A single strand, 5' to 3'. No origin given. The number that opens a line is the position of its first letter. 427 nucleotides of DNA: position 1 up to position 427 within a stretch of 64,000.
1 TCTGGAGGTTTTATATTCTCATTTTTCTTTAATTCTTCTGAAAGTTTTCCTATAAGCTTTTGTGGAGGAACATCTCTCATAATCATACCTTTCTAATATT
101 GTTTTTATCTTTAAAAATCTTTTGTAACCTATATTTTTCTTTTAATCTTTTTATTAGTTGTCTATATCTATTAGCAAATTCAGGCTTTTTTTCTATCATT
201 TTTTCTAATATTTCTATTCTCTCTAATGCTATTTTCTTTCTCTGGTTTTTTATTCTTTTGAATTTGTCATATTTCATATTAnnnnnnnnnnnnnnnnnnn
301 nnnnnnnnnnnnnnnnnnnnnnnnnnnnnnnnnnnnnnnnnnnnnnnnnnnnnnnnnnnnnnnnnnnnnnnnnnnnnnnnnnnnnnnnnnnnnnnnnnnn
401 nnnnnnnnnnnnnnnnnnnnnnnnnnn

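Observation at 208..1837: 72-nt near-perfect direct repeat brackets a B12-radical-SAM gene and duplicates the start of a small Lys/Arg-rich ORF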

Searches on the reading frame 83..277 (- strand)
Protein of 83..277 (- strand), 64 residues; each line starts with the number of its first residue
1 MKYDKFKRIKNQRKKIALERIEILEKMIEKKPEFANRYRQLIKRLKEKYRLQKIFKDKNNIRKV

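Call 6: search_protein_families(library=pfam, proteins=[window:83-277:-], max_evalue=0.1)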
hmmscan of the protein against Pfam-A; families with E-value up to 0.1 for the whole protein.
window:83-277:- (64 aa): 2 families
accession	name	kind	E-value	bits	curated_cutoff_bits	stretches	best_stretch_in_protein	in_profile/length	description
PF07200.18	Mod_r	-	0.0039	17.6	30.1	1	4-60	26-82/146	Modifier of rudimentary (Mod(r)) protein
PF16064.11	DUF4806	-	0.015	16.1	25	1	18-56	12-51/90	Domain of unknown function (DUF4806)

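Call 8: search_protein_families(library=ncbifam, proteins=[window:83-277:-], max_evalue=0.1)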
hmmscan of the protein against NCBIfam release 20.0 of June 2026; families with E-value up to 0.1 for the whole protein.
window:83-277:- (64 aa): 2 families
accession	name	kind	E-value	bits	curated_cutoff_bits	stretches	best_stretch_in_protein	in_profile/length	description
NF003045.0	PRK03954.1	equivalog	0.0013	18.8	162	1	5-52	6-57/121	ribonuclease P protein component 4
TIGR04181.1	NHT_00031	hypoth_equivalog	0.017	14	420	1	8-53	242-287/359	LegC family aminotransferase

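Call 11: find_encoding_contigs(protein=window:83-277:-, flank=10000, max_places=10)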
Protein window:83-277:- (64 aa): 3 contigs read that carry it; 1 place shown.
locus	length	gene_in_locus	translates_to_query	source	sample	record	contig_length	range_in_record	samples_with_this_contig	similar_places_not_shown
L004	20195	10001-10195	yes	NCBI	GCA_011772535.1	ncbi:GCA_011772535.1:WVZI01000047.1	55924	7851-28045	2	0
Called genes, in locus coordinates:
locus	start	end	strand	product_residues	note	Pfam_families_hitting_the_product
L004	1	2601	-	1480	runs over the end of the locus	PF01835:MG2 (faint)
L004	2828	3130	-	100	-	-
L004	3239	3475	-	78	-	-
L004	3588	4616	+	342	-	PF00535:Glycos_transf_2, PF10111:Glyco_tranf_2_2, PF13506:Glyco_transf_21, PF13641:Glyco_tranf_2_3, PF13632:Glyco_trans_2_3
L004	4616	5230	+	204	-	PF02353:CMAS, PF13489:Methyltransf_23, PF06325:PrmA, PF05175:MTS, PF13847:Methyltransf_31, PF08241:Methyltransf_11, PF08242:Methyltransf_12, PF13649:Methyltransf_25, +3 more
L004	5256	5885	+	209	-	PF05401:NodS, PF13489:Methyltransf_23, PF02353:CMAS (weak), PF13649:Methyltransf_25, PF13847:Methyltransf_31, PF08241:Methyltransf_11, PF08242:Methyltransf_12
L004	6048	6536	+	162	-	PF04008:Adenosine_kin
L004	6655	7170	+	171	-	PF01928:CYTH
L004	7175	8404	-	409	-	PF00709:Adenylsucc_synt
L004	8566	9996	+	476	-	PF02310:B12-binding, PF04055:Radical_SAM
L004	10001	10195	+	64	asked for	-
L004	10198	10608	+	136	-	PF01090:Ribosomal_S19e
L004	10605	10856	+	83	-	PF01984:dsDNA_bind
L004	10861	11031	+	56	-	-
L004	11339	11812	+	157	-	PF13404:HTH_AsnC-type, PF13412:HTH_24, PF12802:MarR_2 (faint), PF01037:AsnC_trans_reg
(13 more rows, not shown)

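Call 13: find_homologous_proteins(query=window:83-277:-, max_evalue=0.01)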
Query window:83-277:- (64 aa): 43 proteins with E <= 0.01 among 43 candidates.
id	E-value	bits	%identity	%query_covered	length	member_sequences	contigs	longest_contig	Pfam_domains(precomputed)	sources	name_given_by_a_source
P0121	4.5e-29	116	100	100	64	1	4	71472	-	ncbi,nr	ncbi:MAG: hypothetical protein GTN40_02720 [Candidatus Aenigmarchaeota archaeon]|nr:hypothetical pro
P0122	2.2e-27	111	92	100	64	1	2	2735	-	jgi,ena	-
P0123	4.4e-27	110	91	100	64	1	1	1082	-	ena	-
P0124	4.5e-27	110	92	100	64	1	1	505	-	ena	-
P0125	5.9e-26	106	92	100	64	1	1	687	-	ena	-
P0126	9.4e-26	106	92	98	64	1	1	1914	-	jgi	-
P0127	2.9e-25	104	89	98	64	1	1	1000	-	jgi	-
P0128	3.3e-25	104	89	100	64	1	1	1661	-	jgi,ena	-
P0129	2.4e-24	101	88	100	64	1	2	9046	-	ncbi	-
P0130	7.9e-24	100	86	98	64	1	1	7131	-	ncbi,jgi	-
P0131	1.9e-17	80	84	86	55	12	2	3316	-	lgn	-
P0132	8.3e-17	78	79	89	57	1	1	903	-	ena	-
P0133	1.6e-16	77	80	86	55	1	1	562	-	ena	-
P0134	2.5e-16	76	81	84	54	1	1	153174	-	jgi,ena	-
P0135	3.7e-16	76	78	86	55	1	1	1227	-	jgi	jgi:hypothetical protein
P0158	4.5e-12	63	95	58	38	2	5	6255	-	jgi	-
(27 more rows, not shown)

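Call 15: find_encoding_contigs(protein=P0129, flank=6000, max_places=4)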
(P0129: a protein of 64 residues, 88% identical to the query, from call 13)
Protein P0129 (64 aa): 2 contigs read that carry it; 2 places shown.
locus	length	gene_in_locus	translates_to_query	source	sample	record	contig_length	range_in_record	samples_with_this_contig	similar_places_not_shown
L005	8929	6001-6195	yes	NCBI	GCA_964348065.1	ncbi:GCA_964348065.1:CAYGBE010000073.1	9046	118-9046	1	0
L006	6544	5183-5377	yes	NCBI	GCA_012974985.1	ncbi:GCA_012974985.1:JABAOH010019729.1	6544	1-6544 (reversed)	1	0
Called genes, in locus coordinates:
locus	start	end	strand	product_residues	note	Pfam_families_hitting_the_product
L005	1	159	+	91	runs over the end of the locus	?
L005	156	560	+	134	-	PF03013:Pyr_excise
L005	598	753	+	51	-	-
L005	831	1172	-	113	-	-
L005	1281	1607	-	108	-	PF00892:EamA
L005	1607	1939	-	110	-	PF00892:EamA, PF10639:TMEM234 (weak)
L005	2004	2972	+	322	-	PF01040:UbiA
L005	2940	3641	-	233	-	PF02811:PHP, PF13263:PHP_C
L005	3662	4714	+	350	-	PF00535:Glycos_transf_2, PF10111:Glyco_tranf_2_2, PF13506:Glyco_transf_21, PF13641:Glyco_tranf_2_3, PF13632:Glyco_trans_2_3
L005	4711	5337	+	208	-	PF02353:CMAS (weak), PF06325:PrmA (weak), PF13489:Methyltransf_23, PF05175:MTS, PF13847:Methyltransf_31, PF08241:Methyltransf_11, PF08242:Methyltransf_12, PF13649:Methyltransf_25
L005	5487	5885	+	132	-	PF11969:DcpS_C, PF01230:HIT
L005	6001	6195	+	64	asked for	-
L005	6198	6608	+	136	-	PF01090:Ribosomal_S19e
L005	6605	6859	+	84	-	PF01984:dsDNA_bind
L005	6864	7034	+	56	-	-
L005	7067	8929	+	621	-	?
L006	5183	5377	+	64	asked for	-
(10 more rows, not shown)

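Call 16: find_encoding_contigs(protein=P0130, flank=6000, max_places=4)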
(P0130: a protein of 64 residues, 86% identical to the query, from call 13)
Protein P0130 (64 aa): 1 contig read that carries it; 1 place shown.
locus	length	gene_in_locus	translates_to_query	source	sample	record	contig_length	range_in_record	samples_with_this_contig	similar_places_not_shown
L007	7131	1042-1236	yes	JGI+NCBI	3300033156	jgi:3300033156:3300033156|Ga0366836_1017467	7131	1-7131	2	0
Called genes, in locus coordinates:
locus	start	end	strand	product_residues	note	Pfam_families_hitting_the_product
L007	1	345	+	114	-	?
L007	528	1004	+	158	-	PF01988:VIT1 (weak)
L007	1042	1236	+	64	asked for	-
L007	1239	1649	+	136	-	PF01090:Ribosomal_S19e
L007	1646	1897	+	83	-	PF01984:dsDNA_bind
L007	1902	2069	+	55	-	-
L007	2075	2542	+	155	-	PF01198:Ribosomal_L31e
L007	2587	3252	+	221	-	PF01912:eIF-6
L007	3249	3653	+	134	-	PF02996:Prefoldin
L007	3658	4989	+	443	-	PF02881:SRP54_N, PF00448:SRP54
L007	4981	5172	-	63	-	-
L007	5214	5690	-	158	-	PF04250:DUF429 (weak)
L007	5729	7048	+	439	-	PF02881:SRP54_N, PF00448:SRP54, PF02978:SRP_SPB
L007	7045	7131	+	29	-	?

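Call 17: find_encoding_contigs(protein=P0158, flank=6000, max_places=6)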
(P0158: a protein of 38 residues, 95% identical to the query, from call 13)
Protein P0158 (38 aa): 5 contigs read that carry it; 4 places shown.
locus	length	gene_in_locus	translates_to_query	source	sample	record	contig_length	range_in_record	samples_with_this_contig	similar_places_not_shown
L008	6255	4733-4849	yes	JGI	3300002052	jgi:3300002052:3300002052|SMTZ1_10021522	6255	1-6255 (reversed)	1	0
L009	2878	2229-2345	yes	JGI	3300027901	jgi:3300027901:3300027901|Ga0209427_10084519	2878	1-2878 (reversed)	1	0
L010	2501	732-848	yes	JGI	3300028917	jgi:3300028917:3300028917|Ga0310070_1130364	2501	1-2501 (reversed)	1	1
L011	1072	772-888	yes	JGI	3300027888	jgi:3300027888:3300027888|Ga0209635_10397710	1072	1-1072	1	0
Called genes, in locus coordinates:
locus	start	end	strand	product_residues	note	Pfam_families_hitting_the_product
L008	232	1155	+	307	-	-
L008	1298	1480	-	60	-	-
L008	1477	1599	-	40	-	-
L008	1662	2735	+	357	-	PF13506:Glyco_transf_21, PF13641:Glyco_tranf_2_3, PF00535:Glycos_transf_2, PF10111:Glyco_tranf_2_2, PF13632:Glyco_trans_2_3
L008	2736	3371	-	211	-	PF01209:Ubie_methyltran, PF03848:TehB (faint), PF08003:Methyltransf_9 (weak), PF13489:Methyltransf_23, PF13649:Methyltransf_25, PF13847:Methyltransf_31, PF08241:Methyltransf_11, PF08242:Methyltransf_12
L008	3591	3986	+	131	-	PF11969:DcpS_C, PF01230:HIT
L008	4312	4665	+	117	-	PF01300:Sua5_yciO_yrdC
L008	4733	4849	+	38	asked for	-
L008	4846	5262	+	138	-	PF01090:Ribosomal_S19e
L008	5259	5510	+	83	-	PF01984:dsDNA_bind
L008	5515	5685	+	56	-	-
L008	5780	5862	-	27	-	-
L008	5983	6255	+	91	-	?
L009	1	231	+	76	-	?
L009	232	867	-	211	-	PF01209:Ubie_methyltran, PF03848:TehB (faint), PF08003:Methyltransf_9 (weak), PF13489:Methyltransf_23, PF13649:Methyltransf_25, PF13847:Methyltransf_31, PF08241:Methyltransf_11, PF08242:Methyltransf_12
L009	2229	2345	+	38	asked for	-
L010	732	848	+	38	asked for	-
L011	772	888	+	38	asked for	-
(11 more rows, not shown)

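Call 22: find_related_loci(query=A1, collection=genome_contigs, flank=6000)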
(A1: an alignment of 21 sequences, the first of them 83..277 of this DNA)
Query A1 (64 aa) in genome_contigs; peptide patterns used: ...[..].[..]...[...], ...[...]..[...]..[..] (x = any residue, [..] = any of these).
80 stretches matched a pattern; 7 encode a relative of the query (tblastn E <= 1e-3); 7 distinct loci.
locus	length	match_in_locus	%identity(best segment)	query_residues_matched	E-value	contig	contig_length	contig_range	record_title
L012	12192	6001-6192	94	1-64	3e-34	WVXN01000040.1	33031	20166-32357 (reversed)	MAG: Candidatus Aenigmatarchaeota archaeon isolate CS1-C013 C_merged_R1_(paired)_contig_269, whole genome shotgun sequen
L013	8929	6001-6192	88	1-64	2e-31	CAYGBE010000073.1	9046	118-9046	MAG TPA_asm: uncultured archaeon isolate ERP108616_co1_335 genome assembly, contig: k119_781344, whole genome shotgun se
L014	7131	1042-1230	86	1-63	1e-30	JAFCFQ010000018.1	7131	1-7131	MAG: Candidatus Aenigmatarchaeota archaeon isolate Meg22_1618_Bin_66 Meg22_1618_Bin_66_scaffold_17466, whole genome shot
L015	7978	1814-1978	75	1-55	4e-21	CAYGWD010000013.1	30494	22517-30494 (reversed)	MAG TPA_asm: uncultured archaeon isolate ERP119294_co1_153 genome assembly, contig: NODE_1667_length_30494_cov_12.981997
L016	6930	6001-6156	65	1-52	3e-16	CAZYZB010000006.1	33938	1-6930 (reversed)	MAG TPA_asm: uncultured archaeon isolate binchicken_co189_409 genome assembly, contig: NODE_957_length_33938_cov_9.63875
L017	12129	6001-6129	64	17-60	3e-13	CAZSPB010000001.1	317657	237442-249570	MAG TPA_asm: uncultured archaeon isolate binchicken_co6_169 genome assembly, contig: NODE_3_length_317657_cov_14.718824,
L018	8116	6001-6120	65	12-51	7e-12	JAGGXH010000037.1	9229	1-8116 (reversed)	MAG: Candidatus Aenigmatarchaeota archaeon isolate AUK147 PB_MBMC_101_c_000000000047, whole genome shotgun sequence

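Call 46: search_solved_structures(query=A2, max_evalue=10, show_alignments=2)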
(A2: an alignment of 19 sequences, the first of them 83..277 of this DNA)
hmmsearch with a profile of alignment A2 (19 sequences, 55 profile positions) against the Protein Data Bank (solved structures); distinct sequences matched with E-value up to 10: 8.
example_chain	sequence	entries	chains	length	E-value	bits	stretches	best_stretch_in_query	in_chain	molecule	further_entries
2k3r_A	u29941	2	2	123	0.00057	23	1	10-51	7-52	Ribonuclease P protein component 4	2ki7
1x0t_A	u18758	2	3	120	0.002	21.2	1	10-52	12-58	Ribonuclease P protein component 4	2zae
6k0a_G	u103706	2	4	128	0.011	18.8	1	9-52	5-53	Ribonuclease P protein component 4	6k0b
1lva_A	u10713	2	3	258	0.67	13.2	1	32-52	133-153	Selenocysteine-specific elongation factor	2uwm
2ply_A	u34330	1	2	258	0.67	13.1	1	32-52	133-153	Selenocysteine-specific elongation factor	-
6fes_A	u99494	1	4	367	0.84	12.8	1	14-45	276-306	D12_BRIC2, a synthetic protein,D12_BRIC2, a synthetic protein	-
6cuq_A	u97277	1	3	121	2.1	11.5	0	12-30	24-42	Macrophage migration inhibitory factor-like protein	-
9k8i_A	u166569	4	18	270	2.2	11.5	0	14-47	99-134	Cage-t32-Zn1-HEHE-36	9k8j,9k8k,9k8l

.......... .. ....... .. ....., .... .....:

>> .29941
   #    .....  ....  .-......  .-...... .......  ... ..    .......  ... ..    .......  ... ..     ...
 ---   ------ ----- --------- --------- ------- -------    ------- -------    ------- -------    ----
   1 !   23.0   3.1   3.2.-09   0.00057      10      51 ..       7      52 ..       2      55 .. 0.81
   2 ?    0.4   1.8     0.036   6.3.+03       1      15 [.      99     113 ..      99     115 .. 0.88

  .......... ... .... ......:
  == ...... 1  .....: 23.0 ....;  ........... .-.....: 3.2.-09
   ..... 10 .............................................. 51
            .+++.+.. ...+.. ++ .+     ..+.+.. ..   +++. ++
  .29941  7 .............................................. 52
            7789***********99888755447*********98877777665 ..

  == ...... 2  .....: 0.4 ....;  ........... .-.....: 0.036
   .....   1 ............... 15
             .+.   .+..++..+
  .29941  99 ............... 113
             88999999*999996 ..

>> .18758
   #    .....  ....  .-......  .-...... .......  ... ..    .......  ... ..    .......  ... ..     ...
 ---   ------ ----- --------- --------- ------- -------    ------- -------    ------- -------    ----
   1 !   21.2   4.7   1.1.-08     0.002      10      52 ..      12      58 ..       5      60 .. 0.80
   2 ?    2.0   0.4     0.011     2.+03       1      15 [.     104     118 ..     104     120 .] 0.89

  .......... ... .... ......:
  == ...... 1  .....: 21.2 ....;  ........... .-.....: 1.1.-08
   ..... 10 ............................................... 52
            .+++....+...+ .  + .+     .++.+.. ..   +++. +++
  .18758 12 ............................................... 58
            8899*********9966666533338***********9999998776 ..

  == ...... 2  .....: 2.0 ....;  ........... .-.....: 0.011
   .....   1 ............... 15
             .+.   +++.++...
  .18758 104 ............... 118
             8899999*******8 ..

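Call 47: search_protein_families(library=pfam, alignment_id=A2, max_evalue=1)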
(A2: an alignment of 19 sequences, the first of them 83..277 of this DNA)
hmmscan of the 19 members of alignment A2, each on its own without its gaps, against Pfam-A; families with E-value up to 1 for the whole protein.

A. member 1, window:83-277:- (64 aa): 5 families
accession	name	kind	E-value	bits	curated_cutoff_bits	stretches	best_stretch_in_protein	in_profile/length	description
PF07200.18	Mod_r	-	0.0039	17.6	30.1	1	4-60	26-82/146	Modifier of rudimentary (Mod(r)) protein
PF16064.11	DUF4806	-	0.015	16.1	25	1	18-56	12-51/90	Domain of unknown function (DUF4806)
PF10136.14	SpecificRecomb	-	0.14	10.9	24.6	1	8-57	16-65/639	Site-specific recombinase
PF13234.12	MTR4_beta-barrel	-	0.2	12.3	26.4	1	9-56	148-195/203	Mtr4-like, beta-barrel domain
PF01041.23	DegT_DnrJ_EryC1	-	0.25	11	19.8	1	9-53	222-266/360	DegT/DnrJ/EryC1/StrS aminotransferase family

B. families by the number of members that match (of 19 scanned): 16 families
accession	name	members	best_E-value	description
PF13234.12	MTR4_beta-barrel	11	0.037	Mtr4-like, beta-barrel domain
PF07200.18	Mod_r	9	0.0039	Modifier of rudimentary (Mod(r)) protein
PF16064.11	DUF4806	5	0.0094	Domain of unknown function (DUF4806)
PF10136.14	SpecificRecomb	5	0.08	Site-specific recombinase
PF01041.23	DegT_DnrJ_EryC1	3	0.11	DegT/DnrJ/EryC1/StrS aminotransferase family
PF10459.15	Peptidase_S46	2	0.075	Peptidase S46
PF09168.15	PepX_N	2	0.085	X-Prolyl dipeptidyl aminopeptidase PepX, N-terminal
PF07303.18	Occludin_ELL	1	0.011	Occludin homology domain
PF01937.24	ARMT1-like_dom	1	0.021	Damage-control phosphatase ARMT1-like domain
PF05621.17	TniB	1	0.032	Bacterial TniB protein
PF25212.1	HVO_A0114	1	0.047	HVO_A0114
PF08785.16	Ku_PK_bind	1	0.049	Ku C terminal domain like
PF18739.6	HEPN_Apea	1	0.071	Apea-like HEPN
PF04032.22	Rpr2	1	0.14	RNAse P Rpr2/Rpp21/SNM1 subunit domain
PF11422.13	IBP39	1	0.19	Initiator binding protein 39 kDa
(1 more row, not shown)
